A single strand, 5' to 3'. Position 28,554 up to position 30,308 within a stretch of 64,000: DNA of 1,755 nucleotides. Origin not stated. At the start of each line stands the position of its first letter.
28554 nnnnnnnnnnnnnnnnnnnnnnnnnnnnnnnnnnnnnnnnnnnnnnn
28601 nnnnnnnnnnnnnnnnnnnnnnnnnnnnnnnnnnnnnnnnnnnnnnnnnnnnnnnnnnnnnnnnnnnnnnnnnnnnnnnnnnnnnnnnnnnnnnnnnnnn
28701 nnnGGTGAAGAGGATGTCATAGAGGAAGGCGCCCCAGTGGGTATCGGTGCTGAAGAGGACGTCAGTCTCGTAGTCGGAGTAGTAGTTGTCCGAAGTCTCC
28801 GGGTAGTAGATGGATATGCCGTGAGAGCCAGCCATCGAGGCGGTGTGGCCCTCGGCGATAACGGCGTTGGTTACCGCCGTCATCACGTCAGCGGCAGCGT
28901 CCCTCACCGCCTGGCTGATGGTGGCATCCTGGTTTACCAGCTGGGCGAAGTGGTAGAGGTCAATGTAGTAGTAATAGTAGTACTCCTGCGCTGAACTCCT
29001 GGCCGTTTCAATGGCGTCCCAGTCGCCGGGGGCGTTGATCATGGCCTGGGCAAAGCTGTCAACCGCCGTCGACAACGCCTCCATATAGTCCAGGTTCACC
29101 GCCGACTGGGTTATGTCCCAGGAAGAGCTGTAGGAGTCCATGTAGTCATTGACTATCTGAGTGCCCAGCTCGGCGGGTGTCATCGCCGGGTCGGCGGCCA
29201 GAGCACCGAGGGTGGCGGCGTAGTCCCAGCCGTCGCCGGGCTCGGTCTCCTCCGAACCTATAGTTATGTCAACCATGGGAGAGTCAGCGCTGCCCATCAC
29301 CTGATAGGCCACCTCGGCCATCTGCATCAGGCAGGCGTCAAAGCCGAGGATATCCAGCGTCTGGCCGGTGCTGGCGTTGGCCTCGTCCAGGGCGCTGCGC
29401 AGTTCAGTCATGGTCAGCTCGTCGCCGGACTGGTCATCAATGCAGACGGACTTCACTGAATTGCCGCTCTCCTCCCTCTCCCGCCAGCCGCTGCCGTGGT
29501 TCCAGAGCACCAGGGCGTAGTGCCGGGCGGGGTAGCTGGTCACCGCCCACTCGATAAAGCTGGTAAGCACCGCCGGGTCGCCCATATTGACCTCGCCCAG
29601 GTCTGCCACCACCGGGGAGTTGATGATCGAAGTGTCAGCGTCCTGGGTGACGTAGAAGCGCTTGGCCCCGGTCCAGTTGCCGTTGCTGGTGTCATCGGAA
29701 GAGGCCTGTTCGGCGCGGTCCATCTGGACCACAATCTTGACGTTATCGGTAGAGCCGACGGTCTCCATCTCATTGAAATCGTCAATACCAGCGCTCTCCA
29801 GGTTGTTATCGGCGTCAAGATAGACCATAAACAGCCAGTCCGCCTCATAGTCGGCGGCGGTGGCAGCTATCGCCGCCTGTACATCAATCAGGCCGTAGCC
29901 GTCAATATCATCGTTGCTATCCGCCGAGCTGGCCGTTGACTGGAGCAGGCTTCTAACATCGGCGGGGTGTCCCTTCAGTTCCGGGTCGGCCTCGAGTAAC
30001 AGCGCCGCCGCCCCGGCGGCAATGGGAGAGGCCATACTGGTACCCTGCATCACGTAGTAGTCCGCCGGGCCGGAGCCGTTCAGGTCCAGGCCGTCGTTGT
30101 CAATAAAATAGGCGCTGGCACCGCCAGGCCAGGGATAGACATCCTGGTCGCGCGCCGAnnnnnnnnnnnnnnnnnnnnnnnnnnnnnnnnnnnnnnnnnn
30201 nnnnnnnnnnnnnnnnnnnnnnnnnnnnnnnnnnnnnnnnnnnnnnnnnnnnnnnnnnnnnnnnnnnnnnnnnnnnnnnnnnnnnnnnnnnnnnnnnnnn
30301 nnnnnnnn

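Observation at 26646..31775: Single polypeptide fusing a subtilase and a clostripain-like cysteine protease, with both a cohesin and a dockerin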

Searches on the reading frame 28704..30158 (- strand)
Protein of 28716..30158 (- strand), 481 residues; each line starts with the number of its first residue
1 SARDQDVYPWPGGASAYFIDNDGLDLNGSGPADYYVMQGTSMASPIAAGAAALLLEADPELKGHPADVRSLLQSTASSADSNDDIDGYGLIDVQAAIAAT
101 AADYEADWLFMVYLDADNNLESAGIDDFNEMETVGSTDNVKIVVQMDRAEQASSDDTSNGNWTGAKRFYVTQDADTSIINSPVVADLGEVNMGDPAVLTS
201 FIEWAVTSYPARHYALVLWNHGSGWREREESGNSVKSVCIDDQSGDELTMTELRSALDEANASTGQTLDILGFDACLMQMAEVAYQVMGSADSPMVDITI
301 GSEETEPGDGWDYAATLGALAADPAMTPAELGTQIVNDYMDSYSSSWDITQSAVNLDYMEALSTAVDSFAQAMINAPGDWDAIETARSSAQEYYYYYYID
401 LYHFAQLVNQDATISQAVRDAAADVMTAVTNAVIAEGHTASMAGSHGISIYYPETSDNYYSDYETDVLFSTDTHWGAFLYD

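Call 13: search_solved_structures(query=window:28704-29843:-, max_evalue=0.01, show_alignments=3)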
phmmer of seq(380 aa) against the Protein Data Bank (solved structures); distinct sequences matched with E-value up to 0.01: 9.
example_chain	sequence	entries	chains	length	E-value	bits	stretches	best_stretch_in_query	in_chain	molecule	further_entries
9cip_A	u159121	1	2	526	8.4e-32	114.3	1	5-363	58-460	Clostripain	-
6n9j_A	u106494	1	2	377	2.4e-12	50.3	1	6-288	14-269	Clostripain-related protein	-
6mzo_A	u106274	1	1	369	4.6e-11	46.1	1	83-361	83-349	Inactive Zymogen C11 Protease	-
3uws_A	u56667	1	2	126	5.3e-06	29.5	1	72-123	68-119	hypothetical protein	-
4yec_A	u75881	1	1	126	5.3e-06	29.5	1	72-123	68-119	Clostripain family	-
5dyn_A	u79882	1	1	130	0.0014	21.5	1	68-121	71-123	Putative peptidase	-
3uws_B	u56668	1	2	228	0.0023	20.8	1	160-334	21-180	hypothetical protein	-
4yec_B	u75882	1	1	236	0.0025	20.6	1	160-334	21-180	Clostripain family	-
5dyn_B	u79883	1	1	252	0.0054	19.6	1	159-264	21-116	Putative peptidase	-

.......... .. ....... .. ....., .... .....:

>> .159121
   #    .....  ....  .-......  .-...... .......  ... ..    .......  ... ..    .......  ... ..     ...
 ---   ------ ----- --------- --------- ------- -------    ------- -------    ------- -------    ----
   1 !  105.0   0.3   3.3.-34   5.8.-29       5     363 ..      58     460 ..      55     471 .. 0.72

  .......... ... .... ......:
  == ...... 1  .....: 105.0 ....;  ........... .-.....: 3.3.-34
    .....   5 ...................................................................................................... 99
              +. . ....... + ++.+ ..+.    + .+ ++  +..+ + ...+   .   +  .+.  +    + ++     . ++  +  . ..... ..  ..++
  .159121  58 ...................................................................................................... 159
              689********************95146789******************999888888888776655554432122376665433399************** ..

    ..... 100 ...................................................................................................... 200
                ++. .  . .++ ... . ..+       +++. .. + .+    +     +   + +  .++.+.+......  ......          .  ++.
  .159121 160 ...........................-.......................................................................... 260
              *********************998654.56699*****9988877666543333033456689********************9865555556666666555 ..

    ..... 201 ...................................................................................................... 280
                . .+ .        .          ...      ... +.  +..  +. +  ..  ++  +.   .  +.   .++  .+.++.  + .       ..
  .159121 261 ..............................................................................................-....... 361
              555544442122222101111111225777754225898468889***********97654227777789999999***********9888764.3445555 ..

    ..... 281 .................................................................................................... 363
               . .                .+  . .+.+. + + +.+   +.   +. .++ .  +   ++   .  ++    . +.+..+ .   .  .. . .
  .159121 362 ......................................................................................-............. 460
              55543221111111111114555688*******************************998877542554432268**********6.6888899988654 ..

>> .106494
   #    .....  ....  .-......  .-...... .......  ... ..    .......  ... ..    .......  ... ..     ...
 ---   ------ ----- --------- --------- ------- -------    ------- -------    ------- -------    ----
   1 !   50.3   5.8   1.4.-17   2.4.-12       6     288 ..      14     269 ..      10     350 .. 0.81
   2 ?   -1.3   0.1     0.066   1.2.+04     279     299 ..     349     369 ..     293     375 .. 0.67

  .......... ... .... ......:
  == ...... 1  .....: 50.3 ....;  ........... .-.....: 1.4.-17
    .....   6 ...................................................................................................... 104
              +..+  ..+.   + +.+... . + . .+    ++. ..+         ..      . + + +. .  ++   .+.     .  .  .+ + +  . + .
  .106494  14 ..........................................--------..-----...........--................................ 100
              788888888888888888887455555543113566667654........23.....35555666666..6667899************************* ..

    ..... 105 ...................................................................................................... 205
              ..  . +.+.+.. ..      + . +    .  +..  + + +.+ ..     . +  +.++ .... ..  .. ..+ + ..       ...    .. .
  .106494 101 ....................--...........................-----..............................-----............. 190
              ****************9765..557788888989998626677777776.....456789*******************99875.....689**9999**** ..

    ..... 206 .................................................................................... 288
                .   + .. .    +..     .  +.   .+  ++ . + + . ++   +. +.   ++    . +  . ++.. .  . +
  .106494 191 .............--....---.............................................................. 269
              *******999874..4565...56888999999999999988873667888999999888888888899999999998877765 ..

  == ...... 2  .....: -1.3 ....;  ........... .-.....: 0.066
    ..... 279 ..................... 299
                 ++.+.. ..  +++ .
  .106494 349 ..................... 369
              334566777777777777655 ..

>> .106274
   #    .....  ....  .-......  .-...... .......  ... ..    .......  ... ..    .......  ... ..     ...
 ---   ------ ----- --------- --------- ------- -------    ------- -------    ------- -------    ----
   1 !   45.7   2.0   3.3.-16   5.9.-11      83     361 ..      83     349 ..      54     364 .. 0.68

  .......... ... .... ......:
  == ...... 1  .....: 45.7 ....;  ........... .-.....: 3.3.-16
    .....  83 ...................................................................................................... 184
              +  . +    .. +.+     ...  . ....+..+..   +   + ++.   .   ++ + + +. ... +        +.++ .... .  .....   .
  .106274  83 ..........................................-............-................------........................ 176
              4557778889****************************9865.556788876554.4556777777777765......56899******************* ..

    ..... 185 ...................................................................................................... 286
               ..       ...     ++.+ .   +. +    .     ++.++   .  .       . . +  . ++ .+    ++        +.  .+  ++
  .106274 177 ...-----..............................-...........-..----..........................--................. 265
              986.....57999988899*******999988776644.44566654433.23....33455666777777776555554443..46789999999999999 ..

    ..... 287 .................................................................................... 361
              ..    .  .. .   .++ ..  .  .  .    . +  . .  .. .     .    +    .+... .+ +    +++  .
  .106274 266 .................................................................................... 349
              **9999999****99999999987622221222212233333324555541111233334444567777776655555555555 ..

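Call 16: find_homologous_proteins(query=window:28704-29843:-, max_evalue=0.00001)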
Query seq(380 aa) (380 aa): 3071 proteins with E <= 0.00001 among 8000 candidates; the best 120 are listed.
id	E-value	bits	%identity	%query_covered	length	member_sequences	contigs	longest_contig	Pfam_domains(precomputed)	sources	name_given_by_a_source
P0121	8.8e-198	675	80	100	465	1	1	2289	PF03415.20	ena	-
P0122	1.1e-138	481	80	71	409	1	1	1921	PF00082.28,PF03415.20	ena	-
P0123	2.8e-126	440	68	77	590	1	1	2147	PF13205.13,PF00404.25,PF03415.20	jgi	jgi:hypothetical protein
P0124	1.3e-108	382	45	98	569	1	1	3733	PF03415.20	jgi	jgi:hypothetical protein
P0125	1.9e-104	368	81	54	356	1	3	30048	PF00082.28,PF03415.20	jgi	jgi:hypothetical protein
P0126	4.4e-104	367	51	98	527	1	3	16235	PF03415.20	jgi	jgi:hypothetical protein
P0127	1.0e-103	366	50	98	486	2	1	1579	PF00082.28,PF03415.20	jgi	jgi:hypothetical protein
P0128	3.0e-98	348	49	98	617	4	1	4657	PF03415.20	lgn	-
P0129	3.0e-95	338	48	98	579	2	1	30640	PF03415.20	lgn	-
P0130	3.8e-94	334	47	98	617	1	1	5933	PF03415.20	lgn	-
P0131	3.9e-94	334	47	98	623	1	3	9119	PF03415.20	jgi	jgi:hypothetical protein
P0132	5.7e-94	334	48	99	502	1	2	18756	PF03415.20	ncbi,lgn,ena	-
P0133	6.2e-93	330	47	98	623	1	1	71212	PF03415.20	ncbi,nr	ncbi:MAG: hypothetical protein HXS44_05030 [Theionarchaea archaeon]|nr:hypothetical protein [Theiona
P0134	6.5e-93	330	48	98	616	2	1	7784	PF03415.20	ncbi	-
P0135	8.2e-93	330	47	98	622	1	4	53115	PF03415.20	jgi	jgi:hypothetical protein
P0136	8.5e-92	327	49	98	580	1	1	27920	PF03415.20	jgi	-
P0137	1.6e-91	326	46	98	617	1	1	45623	PF03415.20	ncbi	-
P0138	6.3e-91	324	46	98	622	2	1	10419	PF03415.20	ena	-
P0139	6.4e-91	324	47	98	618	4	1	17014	PF03415.20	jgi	jgi:hypothetical protein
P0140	7.1e-91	324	48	98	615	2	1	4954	PF03415.20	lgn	-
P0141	1.1e-90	323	45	98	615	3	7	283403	PF03415.20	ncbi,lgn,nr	ncbi:MAG: hypothetical protein HXS41_05565 [Theionarchaea archaeon]|nr:hypothetical protein [Theiona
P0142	1.3e-90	323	45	98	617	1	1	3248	PF03415.20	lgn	-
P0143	2.8e-90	322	46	98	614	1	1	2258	PF03415.20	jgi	jgi:hypothetical protein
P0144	3.8e-90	321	47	98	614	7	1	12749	PF03415.20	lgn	-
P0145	5.1e-90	321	49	98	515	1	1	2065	PF03415.20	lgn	-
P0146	1.2e-89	320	48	98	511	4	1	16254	PF03415.20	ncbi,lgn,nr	ncbi:MAG: hypothetical protein HZA10_01535 [Nitrospirae bacterium]|nr:hypothetical protein [Nitrospi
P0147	1.3e-89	319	47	98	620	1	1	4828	PF03415.20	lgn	-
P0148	1.3e-89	319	47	98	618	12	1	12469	PF03415.20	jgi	-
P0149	2.2e-89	319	45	98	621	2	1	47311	PF03415.20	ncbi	ncbi:MAG: clostripain-related cysteine peptidase [Candidatus Methanofastidiosia archaeon]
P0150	3.2e-89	318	46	98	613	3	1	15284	PF03415.20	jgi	jgi:hypothetical protein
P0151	9.8e-89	316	45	98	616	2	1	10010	PF03415.20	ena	-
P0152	1.5e-88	316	45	98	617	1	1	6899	PF03415.20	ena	-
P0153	1.6e-88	316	45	98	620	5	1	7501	PF03415.20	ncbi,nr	ncbi:MAG: hypothetical protein HXS40_02835 [Theionarchaea archaeon]|nr:hypothetical protein [Theiona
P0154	1.8e-88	316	45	98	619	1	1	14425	PF03415.20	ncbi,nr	ncbi:MAG: hypothetical protein HXS53_05430 [Theionarchaea archaeon]|nr:hypothetical protein [Theiona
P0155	2.3e-88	315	47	98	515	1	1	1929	PF03415.20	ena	-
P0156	3.8e-88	315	44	98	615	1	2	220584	PF03415.20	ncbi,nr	ncbi:MAG: hypothetical protein HXS52_01730 [Theionarchaea archaeon]|nr:hypothetical protein [Theiona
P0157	4.4e-88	314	47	98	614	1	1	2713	PF03415.20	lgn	-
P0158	4.6e-88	314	45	98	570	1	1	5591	PF03415.20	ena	-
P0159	4.7e-88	314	46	98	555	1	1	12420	PF03415.20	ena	-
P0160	4.9e-88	314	45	97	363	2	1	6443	PF03415.20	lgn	-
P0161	5.5e-88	314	47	99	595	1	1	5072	PF03415.20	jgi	-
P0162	5.7e-88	314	46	99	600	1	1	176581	PF03415.20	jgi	-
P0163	9.4e-88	313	45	98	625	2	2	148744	PF03415.20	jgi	jgi:hypothetical protein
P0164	2.9e-87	312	45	98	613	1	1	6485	PF03415.20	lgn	-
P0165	6.0e-87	311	44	98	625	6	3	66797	PF03415.20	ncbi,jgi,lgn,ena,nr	ncbi:MAG: hypothetical protein HXS47_10965 [Theionarchaea archaeon]|nr:hypothetical protein [Theiona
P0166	1.7e-86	309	47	98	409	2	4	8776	PF03415.20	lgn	-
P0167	2.6e-86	309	48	98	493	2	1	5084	PF00801.27,PF03415.20,PF18911.7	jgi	-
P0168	4.7e-86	308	45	98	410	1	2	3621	PF03415.20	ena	-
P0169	5.5e-86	307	45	98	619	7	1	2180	PF03415.20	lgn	-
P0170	7.0e-86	307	46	98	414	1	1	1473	PF03415.20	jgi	jgi:hypothetical protein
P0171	7.0e-86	307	46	98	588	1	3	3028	PF03415.20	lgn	-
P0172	8.4e-86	307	45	98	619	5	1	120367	PF03415.20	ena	-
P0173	9.8e-86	307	45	98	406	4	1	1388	PF03415.20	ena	-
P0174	1.3e-85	306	43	100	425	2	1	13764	PF03415.20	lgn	-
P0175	2.0e-85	306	46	98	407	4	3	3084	PF03415.20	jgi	jgi:hypothetical protein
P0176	2.1e-85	306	44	98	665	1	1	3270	PF13517.13,PF03415.20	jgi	-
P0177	2.3e-85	305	46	98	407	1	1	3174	PF03415.20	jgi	jgi:hypothetical protein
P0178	2.4e-85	305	45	98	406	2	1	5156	PF03415.20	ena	-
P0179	2.9e-85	305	46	98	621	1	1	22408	PF03415.20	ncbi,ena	-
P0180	3.6e-85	305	43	99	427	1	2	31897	PF03415.20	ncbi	-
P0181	4.1e-85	305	45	98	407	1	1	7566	PF03415.20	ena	-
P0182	6.4e-85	304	46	94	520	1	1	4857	PF01833.31,PF03415.20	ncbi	-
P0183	7.6e-85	304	46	98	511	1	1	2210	PF03415.20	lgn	-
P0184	7.9e-85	304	47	97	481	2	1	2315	PF03415.20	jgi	jgi:hypothetical protein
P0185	8.3e-85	304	45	98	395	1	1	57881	PF03415.20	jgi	-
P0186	8.7e-85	304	46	98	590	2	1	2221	PF03415.20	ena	-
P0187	9.0e-85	303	45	98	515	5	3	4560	PF03415.20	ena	-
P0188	9.2e-85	303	45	98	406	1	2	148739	PF03415.20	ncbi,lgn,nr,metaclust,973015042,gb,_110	ncbi:MAG TPA: hypothetical protein DCK79_01675 [Candidatus Atribacteria bacterium]|nr:hypothetical p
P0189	1.0e-84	303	46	98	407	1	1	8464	PF03415.20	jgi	jgi:hypothetical protein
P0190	1.0e-84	303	46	91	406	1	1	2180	PF03415.20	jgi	jgi:hypothetical protein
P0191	1.0e-84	303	46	91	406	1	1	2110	PF03415.20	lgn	-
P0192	1.2e-84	303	48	98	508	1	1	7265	PF03415.20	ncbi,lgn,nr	ncbi:MAG: clostripain-related cysteine peptidase [Thermodesulfobacteriota bacterium]|nr:clostripain-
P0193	1.5e-84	303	42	99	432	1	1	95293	PF03415.20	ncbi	-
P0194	1.8e-84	302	43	99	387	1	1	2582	PF03415.20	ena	-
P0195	1.9e-84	302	46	98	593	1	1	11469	PF04151.22,PF03415.20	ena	-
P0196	2.5e-84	302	44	98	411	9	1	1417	PF03415.20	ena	-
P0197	2.9e-84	302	44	98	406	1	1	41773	PF03415.20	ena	-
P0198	5.0e-84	301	47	98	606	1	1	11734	PF03415.20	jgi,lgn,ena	-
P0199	5.4e-84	301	45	98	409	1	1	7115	PF03415.20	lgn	-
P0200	5.4e-84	301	45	98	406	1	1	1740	PF03415.20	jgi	jgi:hypothetical protein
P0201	6.5e-84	301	44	98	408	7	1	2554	PF03415.20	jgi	-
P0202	6.6e-84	301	42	100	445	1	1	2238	PF03415.20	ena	-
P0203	7.7e-84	300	46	91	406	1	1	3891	PF03415.20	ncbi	-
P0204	8.0e-84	300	45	91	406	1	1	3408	PF03415.20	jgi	-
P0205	8.3e-84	300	45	91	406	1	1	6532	PF03415.20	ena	-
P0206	8.5e-84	300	44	98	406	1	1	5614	PF03415.20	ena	-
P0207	9.0e-84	300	46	98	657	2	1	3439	PF03415.20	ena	-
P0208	9.2e-84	300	45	91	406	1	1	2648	PF03415.20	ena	-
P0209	9.3e-84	300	46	94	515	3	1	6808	PF01833.31,PF03415.20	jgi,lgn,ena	-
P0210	1.1e-83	300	45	91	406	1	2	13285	PF03415.20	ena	-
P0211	1.1e-83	300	45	91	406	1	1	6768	PF03415.20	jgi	-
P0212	1.2e-83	300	45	91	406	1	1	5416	PF03415.20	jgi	-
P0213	1.2e-83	300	45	97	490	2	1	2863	PF13715.13,PF13620.13,PF03415.20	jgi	jgi:hypothetical protein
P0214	1.5e-83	299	43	98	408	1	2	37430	PF03415.20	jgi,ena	-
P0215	1.6e-83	299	44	91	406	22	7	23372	PF03415.20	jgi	-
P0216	1.6e-83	299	45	92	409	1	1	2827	PF03415.20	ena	-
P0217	1.6e-83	299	45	91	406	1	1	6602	PF03415.20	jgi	-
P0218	1.6e-83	299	45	91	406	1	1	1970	PF03415.20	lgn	-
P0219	1.6e-83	299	45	91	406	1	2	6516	PF03415.20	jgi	-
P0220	1.9e-83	299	44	98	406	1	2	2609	PF03415.20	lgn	-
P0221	2.1e-83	299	45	98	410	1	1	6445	PF03415.20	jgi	-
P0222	2.1e-83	299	45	91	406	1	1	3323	PF03415.20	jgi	-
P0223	2.1e-83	299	45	91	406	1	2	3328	PF03415.20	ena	-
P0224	2.2e-83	299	45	91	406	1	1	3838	PF03415.20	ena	-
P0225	2.2e-83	299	45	91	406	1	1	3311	PF03415.20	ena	-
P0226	2.2e-83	299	45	91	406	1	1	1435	PF03415.20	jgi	-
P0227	2.2e-83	299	46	81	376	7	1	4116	PF03415.20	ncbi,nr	ncbi:MAG: clostripain-related cysteine peptidase, partial [bacterium]|nr:clostripain-related cystein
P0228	2.2e-83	299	43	98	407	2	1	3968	PF03415.20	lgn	-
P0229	2.3e-83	299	46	98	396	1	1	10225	PF03415.20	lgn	-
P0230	2.4e-83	299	45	91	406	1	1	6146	PF03415.20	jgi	-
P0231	2.4e-83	299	45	91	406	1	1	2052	PF03415.20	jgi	-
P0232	2.4e-83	299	45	91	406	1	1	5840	PF03415.20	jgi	-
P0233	2.4e-83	299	45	91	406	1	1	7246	PF03415.20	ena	-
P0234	2.4e-83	299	44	91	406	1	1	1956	PF03415.20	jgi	jgi:hypothetical protein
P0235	2.4e-83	299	48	94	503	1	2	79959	PF01833.31,PF03415.20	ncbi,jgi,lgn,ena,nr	ncbi:MAG: clostripain-related cysteine peptidase [Acidobacteriota bacterium]|nr:clostripain-related 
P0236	2.7e-83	299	43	98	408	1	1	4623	PF03415.20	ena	-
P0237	3.1e-83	298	45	91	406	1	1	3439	PF03415.20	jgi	jgi:hypothetical protein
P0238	3.2e-83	298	43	98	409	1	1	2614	PF03415.20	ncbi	ncbi:Clostripain [subsurface metagenome]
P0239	3.5e-83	298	46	94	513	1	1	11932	PF01833.31,PF03415.20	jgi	jgi:hypothetical protein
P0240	3.9e-83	298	43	98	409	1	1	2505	PF03415.20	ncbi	-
